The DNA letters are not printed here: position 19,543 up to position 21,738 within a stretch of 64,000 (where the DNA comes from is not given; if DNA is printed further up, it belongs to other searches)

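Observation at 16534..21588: Five-gene Hdr-like operon (C-B-shortA-smallC-membrane D/K) resembling sulfur-oxidiser sHdr order but ending in a membrane-fused HdrD/DsrK-like subunit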

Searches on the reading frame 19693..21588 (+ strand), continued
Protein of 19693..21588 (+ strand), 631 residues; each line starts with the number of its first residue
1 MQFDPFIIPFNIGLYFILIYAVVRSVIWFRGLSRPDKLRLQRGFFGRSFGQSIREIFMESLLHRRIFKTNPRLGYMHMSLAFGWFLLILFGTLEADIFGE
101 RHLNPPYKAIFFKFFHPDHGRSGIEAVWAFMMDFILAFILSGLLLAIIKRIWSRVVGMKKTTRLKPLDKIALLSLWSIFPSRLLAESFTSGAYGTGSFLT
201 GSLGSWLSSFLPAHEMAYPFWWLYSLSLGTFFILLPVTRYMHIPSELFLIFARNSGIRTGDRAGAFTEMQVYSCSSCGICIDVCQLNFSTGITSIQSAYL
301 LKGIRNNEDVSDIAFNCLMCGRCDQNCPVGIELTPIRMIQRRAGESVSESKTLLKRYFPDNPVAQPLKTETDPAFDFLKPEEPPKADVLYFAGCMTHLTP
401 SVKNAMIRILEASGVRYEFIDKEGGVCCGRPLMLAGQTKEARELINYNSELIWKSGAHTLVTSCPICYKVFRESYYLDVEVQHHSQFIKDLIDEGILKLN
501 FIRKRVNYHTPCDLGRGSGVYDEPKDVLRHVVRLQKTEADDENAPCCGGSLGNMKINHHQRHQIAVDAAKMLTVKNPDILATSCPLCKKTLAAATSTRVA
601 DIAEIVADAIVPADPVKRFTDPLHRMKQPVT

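Call 81: find_encoding_contigs(protein=P0146, flank=9000, max_places=2)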
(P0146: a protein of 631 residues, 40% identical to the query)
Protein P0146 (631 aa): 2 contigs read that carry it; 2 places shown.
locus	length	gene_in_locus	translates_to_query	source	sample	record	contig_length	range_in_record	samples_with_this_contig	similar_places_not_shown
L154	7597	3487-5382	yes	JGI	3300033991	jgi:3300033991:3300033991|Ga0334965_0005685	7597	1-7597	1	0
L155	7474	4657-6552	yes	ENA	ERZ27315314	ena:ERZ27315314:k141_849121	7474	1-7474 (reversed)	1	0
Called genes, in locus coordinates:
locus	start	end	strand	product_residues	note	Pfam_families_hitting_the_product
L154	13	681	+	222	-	PF13183:Fer4_8 (weak), PF13187:Fer4_9 (weak), PF13534:Fer4_17 (weak)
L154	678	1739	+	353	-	PF02754:CCG (weak)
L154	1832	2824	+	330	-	PF00070:Pyr_redox, PF00890:FAD_binding_2 (weak), PF01266:DAO (weak), PF03486:HI0933_like (weak), PF07992:Pyr_redox_2, PF12831:FAD_oxidored (weak), PF13450:NAD_binding_8, PF13738:Pyr_redox_3 (weak), +3 more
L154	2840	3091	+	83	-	PF13484:Fer4_16 (faint), PF13237:Fer4_10, PF14697:Fer4_21, PF12838:Fer4_7, PF13187:Fer4_9 (weak), PF12797:Fer4_2 (weak), PF00037:Fer4, PF12837:Fer4_6 (weak), +3 more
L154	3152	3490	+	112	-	PF13534:Fer4_17 (faint), PF13183:Fer4_8, PF13187:Fer4_9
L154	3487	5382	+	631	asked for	PF13183:Fer4_8 (weak), PF13534:Fer4_17 (weak), PF02754:CCG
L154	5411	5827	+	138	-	PF01597:GCV_H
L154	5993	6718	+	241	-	PF02596:DUF169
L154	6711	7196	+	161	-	PF01980:TrmO_N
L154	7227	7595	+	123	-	?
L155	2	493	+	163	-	?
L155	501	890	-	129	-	PF01381:HTH_3 (faint)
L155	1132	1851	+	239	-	PF13183:Fer4_8, PF13187:Fer4_9 (weak), PF13534:Fer4_17 (weak)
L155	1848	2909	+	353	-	PF02754:CCG (weak)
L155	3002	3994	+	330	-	PF00070:Pyr_redox, PF00890:FAD_binding_2 (weak), PF01266:DAO (weak), PF03486:HI0933_like (weak), PF07992:Pyr_redox_2, PF12831:FAD_oxidored (weak), PF13450:NAD_binding_8, PF13738:Pyr_redox_3 (weak), +3 more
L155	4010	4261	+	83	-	PF13484:Fer4_16 (faint), PF13237:Fer4_10, PF14697:Fer4_21, PF12838:Fer4_7, PF13187:Fer4_9 (weak), PF12797:Fer4_2 (weak), PF00037:Fer4, PF12837:Fer4_6 (weak), +3 more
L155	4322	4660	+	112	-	PF13534:Fer4_17 (faint), PF13183:Fer4_8, PF13187:Fer4_9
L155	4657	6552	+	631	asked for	PF13183:Fer4_8 (weak), PF13534:Fer4_17 (weak), PF02754:CCG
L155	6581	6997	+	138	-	PF01597:GCV_H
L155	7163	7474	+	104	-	?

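Call 83: list_cluster_members(proteins=[P0146, P0152, P0216, P0171, P0132, P0145, P0139, P0141])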
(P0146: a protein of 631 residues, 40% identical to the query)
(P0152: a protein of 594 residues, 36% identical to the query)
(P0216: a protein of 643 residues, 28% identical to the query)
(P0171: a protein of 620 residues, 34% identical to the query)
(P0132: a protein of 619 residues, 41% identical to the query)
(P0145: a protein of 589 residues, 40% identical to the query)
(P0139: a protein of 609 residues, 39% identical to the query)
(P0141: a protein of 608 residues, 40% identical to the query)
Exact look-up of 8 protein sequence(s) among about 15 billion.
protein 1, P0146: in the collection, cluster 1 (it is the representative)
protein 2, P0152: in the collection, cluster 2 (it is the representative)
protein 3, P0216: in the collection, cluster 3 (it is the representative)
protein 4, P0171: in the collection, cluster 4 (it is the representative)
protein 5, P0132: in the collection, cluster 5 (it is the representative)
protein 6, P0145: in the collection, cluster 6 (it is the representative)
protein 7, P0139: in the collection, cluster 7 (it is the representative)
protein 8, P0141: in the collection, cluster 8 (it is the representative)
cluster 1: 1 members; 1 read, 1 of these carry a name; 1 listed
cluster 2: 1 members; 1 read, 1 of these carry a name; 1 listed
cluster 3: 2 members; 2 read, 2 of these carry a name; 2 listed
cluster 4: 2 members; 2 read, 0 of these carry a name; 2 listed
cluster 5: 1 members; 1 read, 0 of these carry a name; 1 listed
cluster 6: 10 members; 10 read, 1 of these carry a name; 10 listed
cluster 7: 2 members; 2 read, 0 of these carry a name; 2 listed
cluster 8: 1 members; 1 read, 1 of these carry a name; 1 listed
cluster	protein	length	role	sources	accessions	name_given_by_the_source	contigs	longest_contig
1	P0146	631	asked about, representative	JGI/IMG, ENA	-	Fe-S oxidoreductase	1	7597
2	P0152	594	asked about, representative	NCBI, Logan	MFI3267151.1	MAG: (Fe-S)-binding protein [Rikenellaceae bacterium]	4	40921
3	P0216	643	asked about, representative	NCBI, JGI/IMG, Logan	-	heterodisulfide reductase subunit D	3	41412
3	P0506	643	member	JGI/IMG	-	heterodisulfide reductase subunit D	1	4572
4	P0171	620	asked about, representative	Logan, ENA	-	-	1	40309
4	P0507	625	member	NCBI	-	-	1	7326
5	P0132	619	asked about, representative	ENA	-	-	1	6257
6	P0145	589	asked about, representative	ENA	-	-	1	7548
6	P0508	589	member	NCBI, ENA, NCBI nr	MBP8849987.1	MAG: (Fe-S)-binding protein [Breznakibacter sp.] | (Fe-S)-binding protein [Breznakibacter sp.]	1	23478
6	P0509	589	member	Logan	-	-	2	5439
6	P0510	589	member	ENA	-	-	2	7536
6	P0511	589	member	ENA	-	-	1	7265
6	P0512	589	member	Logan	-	-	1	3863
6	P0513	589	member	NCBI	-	-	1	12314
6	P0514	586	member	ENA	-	-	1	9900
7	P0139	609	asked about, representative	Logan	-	-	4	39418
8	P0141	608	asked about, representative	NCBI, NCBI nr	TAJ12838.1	(Fe-S)-binding protein [Marinilabiliaceae bacterium JC017]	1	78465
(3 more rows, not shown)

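Call 85: find_encoding_contigs(protein=P0141, flank=10000, max_places=1)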
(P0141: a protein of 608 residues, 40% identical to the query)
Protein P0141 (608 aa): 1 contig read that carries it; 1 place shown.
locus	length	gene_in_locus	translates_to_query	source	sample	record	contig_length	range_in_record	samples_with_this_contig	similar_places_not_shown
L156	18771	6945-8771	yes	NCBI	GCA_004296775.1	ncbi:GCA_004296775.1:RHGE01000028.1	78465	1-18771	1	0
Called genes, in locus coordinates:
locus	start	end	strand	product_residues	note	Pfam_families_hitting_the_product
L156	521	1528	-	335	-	PF00044:Gp_dh_N, PF02800:Gp_dh_C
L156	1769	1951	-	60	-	-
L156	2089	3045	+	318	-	PF07730:HisKA_3, PF02518:HATPase_c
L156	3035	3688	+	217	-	PF00072:Response_reg, PF07638:Sigma70_ECF (faint), PF00196:GerE, PF08281:Sigma70_r4_2 (weak)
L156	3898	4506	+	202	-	PF13484:Fer4_16 (faint), PF13183:Fer4_8, PF13187:Fer4_9 (weak), PF13534:Fer4_17 (faint)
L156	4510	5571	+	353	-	PF02754:CCG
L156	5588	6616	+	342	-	PF01266:DAO (faint), PF01946:Thi4 (weak), PF03486:HI0933_like (faint), PF07992:Pyr_redox_2, PF13450:NAD_binding_8 (weak), PF13454:NAD_binding_9 (faint), PF13738:Pyr_redox_3 (faint), PF01593:Amino_oxidase (faint)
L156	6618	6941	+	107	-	PF13484:Fer4_16 (faint), PF13746:Fer4_18 (faint), PF00037:Fer4 (faint), PF13237:Fer4_10, PF13183:Fer4_8, PF12838:Fer4_7, PF13187:Fer4_9 (weak), PF13534:Fer4_17 (weak)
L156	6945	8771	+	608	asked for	PF13237:Fer4_10 (faint), PF25160:LdpA_Fe-S-bd (faint), PF12838:Fer4_7, PF13183:Fer4_8, PF13187:Fer4_9 (weak), PF13534:Fer4_17 (weak), PF02754:CCG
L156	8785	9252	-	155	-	-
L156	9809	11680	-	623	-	PF22673:MCP-like_PDC_1, PF00672:HAMP, PF00015:MCPsignal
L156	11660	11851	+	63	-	-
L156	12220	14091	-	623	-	PF02743:dCache_1 (weak), PF22673:MCP-like_PDC_1, PF00672:HAMP, PF00015:MCPsignal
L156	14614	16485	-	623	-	PF22673:MCP-like_PDC_1, PF00672:HAMP, PF00015:MCPsignal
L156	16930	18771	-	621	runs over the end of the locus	PF22673:MCP-like_PDC_1, PF00672:HAMP, PF00015:MCPsignal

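Call 86: find_encoding_contigs(protein=P0139, flank=10000, max_places=1)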
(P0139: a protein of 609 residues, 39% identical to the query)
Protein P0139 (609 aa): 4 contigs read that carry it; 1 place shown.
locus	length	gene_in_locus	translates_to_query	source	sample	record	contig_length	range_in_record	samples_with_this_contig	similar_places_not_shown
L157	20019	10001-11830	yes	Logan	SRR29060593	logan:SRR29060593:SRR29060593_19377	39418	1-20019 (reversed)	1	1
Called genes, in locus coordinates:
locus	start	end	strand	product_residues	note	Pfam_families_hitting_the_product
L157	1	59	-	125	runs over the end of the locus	-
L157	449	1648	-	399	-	PF08545:ACP_syn_III, PF08541:ACP_syn_III_C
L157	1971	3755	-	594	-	PF00664:ABC_membrane, PF00005:ABC_tran, PF02463:SMC_N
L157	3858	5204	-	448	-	PF00206:Lyase_1, PF08328:ASL_C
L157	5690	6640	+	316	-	PF01544:CorA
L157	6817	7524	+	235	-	PF13183:Fer4_8, PF13187:Fer4_9 (weak), PF13534:Fer4_17 (weak)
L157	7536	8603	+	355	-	PF02754:CCG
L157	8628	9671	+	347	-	PF00070:Pyr_redox (faint), PF01134:GIDA (faint), PF01266:DAO (faint), PF03486:HI0933_like (faint), PF07992:Pyr_redox_2, PF12831:FAD_oxidored (weak), PF13450:NAD_binding_8, PF13738:Pyr_redox_3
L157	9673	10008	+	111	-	PF00037:Fer4 (faint), PF12797:Fer4_2 (faint), PF13183:Fer4_8, PF12838:Fer4_7 (weak), PF13187:Fer4_9 (weak), PF13534:Fer4_17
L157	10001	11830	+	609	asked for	PF13484:Fer4_16 (faint), PF12838:Fer4_7 (weak), PF13183:Fer4_8, PF13534:Fer4_17 (weak), PF02754:CCG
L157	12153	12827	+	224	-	PF00912:Transgly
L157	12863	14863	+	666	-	PF00515:TPR_1 (weak), PF13414:TPR_11 (weak), PF00515:TPR_1 (weak), PF13414:TPR_11 (weak), PF00515:TPR_1 (weak), PF13414:TPR_11 (weak), PF00515:TPR_1, PF13414:TPR_11 (weak), +13 more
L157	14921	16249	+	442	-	PF01554:MatE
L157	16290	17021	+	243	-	-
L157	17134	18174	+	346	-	PF01569:PAP2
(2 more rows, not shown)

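Call 87: find_encoding_contigs(protein=P0236, flank=8000, max_places=1)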
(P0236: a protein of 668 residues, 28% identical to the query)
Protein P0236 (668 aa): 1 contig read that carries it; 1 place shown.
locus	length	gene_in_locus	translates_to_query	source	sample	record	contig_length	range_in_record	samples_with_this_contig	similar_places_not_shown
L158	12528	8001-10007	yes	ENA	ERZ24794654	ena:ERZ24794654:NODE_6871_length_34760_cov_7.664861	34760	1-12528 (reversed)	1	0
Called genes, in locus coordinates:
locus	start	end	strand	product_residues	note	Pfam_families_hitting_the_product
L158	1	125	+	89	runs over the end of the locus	-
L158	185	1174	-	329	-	PF04198:Sugar-bind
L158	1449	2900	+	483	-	PF01565:FAD_binding_4, PF02913:FAD-oxidase_C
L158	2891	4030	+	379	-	PF02754:CCG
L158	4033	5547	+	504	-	PF00370:FGGY_N, PF02782:FGGY_C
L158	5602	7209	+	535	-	PF00890:FAD_binding_2 (faint), PF01266:DAO, PF16901:DAO_C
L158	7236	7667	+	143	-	PF01597:GCV_H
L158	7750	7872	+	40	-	-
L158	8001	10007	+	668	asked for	PF02665:Nitrate_red_gam (weak), PF13746:Fer4_18 (faint), PF00037:Fer4 (faint), PF13183:Fer4_8, PF13237:Fer4_10 (weak), PF13534:Fer4_17, PF02754:CCG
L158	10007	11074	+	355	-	PF21948:LplA-B_cat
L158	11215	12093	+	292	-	PF14801:TrmI-like_N, PF21985:TR61B_FKBP-like (weak), PF08704:GCD14, PF01135:PCMT, PF01596:Methyltransf_3 (weak), PF13847:Methyltransf_31, PF08241:Methyltransf_11 (faint), PF13649:Methyltransf_25, +1 more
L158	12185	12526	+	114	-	?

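Call 88: find_encoding_contigs(protein=P0222, flank=8000, max_places=1)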
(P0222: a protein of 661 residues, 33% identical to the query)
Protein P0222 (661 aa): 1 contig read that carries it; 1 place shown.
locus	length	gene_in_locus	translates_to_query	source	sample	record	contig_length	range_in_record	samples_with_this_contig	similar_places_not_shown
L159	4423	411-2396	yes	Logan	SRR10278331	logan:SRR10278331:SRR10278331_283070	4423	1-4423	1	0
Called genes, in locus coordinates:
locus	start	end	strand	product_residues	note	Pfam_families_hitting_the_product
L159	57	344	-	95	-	-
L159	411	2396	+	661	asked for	PF02665:Nitrate_red_gam (weak), PF12838:Fer4_7 (weak), PF13183:Fer4_8, PF13534:Fer4_17, PF02754:CCG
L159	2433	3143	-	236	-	-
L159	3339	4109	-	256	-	PF00106:adh_short, PF08659:KR, PF23441:SDR, PF13561:adh_short_C2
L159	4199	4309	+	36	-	-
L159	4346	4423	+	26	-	?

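Call 97: search_solved_structures(query=A3, max_evalue=0.001, show_alignments=1)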
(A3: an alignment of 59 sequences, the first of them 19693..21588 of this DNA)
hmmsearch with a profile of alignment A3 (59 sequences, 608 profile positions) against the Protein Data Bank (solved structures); distinct sequences matched with E-value up to 0.001: 6.
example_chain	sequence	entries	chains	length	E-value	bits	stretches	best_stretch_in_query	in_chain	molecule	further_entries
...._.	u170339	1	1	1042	1.3e-34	122.7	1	312-599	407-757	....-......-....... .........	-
8rvv_B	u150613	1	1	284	1.6e-11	46.5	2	449-571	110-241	H(2):CoB-CoM heterodisulfide,ferredoxin reductase subunit B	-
8rvu_b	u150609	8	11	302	2.1e-11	46.2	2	449-571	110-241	H(2):CoB-CoM heterodisulfide,ferredoxin reductase subunit B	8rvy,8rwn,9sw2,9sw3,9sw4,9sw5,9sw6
9sfi_C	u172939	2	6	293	6.9e-09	37.8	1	446-571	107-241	H(2)/formate:CoB-CoM heterodisulfide,ferredoxin reductase subunit B2 | Heterodisulfide reductase subunit B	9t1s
5odc_B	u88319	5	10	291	9.4e-08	34.1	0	450-571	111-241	Heterodisulfide reductase, subunit B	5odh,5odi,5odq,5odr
9sw6_H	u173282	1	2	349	0.00064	21.4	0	268-332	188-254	Tungsten formylmethanofuran dehydrogenase, subunit F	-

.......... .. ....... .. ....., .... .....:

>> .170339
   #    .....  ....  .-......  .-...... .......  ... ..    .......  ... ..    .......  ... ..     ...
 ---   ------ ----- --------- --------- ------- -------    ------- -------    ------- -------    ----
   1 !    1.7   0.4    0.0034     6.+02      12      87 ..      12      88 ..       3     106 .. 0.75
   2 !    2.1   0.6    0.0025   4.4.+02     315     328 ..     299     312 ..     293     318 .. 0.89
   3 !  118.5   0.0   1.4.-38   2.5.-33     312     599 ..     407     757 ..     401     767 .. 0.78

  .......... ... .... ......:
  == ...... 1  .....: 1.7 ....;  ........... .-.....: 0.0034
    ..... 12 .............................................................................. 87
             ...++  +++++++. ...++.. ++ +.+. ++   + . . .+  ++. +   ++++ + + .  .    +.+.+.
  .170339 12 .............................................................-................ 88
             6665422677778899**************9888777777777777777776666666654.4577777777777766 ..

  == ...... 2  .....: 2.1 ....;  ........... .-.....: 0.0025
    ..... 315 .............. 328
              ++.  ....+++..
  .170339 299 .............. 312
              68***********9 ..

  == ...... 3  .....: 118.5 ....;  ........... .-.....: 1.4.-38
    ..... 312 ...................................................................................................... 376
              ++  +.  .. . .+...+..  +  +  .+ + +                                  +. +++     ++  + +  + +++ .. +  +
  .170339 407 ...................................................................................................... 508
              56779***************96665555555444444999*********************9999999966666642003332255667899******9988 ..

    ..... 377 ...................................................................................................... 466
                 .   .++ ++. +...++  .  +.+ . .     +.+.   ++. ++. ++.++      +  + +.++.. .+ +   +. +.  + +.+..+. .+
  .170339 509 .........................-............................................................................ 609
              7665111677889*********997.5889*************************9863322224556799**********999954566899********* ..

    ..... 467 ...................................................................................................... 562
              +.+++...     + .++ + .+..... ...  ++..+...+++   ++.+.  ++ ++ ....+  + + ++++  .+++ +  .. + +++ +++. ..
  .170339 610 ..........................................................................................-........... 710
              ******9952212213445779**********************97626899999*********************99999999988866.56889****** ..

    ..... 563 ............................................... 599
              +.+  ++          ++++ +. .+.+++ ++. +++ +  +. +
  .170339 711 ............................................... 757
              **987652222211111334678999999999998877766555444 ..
